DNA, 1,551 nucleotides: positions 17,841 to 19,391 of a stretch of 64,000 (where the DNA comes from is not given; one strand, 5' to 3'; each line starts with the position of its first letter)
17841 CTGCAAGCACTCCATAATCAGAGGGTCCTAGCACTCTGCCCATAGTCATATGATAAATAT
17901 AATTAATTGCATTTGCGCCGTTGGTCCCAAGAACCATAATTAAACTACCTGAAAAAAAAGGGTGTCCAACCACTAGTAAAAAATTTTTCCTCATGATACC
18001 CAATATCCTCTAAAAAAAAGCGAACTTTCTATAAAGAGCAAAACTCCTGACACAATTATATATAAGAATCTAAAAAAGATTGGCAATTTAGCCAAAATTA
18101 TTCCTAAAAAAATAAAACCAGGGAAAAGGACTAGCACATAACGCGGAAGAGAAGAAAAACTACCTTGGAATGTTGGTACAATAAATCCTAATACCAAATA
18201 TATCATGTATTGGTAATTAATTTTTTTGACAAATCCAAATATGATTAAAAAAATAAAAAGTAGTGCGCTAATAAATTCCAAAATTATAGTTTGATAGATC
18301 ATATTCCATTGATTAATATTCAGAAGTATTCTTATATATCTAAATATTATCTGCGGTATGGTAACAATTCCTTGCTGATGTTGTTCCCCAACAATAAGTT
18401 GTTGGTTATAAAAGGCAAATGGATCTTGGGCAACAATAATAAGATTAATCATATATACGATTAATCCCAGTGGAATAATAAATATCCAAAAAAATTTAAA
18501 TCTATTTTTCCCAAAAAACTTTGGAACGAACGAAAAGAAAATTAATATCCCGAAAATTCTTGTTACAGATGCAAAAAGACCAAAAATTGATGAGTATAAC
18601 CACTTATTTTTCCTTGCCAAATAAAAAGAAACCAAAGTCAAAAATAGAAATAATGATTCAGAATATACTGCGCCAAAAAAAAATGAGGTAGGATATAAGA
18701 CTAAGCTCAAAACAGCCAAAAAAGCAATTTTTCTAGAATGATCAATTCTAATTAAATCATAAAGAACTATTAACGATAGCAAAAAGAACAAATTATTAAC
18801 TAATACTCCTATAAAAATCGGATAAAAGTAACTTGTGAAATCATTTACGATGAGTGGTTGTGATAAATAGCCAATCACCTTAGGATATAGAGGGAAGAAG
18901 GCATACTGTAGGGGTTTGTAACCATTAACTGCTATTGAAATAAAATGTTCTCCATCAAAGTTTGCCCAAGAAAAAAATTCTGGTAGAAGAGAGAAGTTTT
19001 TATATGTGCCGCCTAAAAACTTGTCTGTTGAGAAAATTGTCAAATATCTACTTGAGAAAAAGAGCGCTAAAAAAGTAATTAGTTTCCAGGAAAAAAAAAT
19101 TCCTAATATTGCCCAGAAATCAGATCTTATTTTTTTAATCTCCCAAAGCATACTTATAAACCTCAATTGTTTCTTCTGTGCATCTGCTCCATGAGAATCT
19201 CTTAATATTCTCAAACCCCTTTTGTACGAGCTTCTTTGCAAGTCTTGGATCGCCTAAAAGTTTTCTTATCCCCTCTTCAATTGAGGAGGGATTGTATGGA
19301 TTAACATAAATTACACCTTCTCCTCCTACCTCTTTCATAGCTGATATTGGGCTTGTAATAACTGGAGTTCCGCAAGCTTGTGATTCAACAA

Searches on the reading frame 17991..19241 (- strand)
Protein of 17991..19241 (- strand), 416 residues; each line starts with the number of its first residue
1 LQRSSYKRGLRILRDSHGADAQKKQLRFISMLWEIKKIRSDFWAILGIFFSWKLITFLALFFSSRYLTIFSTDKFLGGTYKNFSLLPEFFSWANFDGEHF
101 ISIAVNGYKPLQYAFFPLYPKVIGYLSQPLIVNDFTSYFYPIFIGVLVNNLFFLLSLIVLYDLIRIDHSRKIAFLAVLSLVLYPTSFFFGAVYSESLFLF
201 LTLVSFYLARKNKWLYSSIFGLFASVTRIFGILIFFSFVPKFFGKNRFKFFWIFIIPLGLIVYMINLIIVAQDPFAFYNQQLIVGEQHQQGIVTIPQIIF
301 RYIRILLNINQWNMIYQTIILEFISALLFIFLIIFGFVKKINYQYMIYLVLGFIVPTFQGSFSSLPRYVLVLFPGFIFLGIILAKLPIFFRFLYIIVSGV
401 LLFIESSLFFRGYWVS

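Call 7: search_protein_families(library=pfam, proteins=[window:17991-19241:-], max_evalue=0.01)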
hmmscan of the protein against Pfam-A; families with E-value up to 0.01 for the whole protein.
window:17991-19241:- (416 aa): 1 family
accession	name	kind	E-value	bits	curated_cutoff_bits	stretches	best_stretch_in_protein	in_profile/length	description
PF04188.19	Mannosyl_trans2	-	3e-08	33.9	22.4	1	93-304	59-284/443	Mannosyltransferase (PIG-V)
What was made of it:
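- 17991..19241 (-): PIG-V-like GT-C mannosyltransferase-type protein of the core module. Pfam Mannosyl_trans2 33.9 bits against a cut-off of 22.4 (call 7).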

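Call 24: search_protein_families(library=ncbifam, proteins=[window:17991-19241:-], max_evalue=0.00001)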
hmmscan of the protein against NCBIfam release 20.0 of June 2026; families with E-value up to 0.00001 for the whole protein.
window:17991-19241:- (416 aa): 0 families
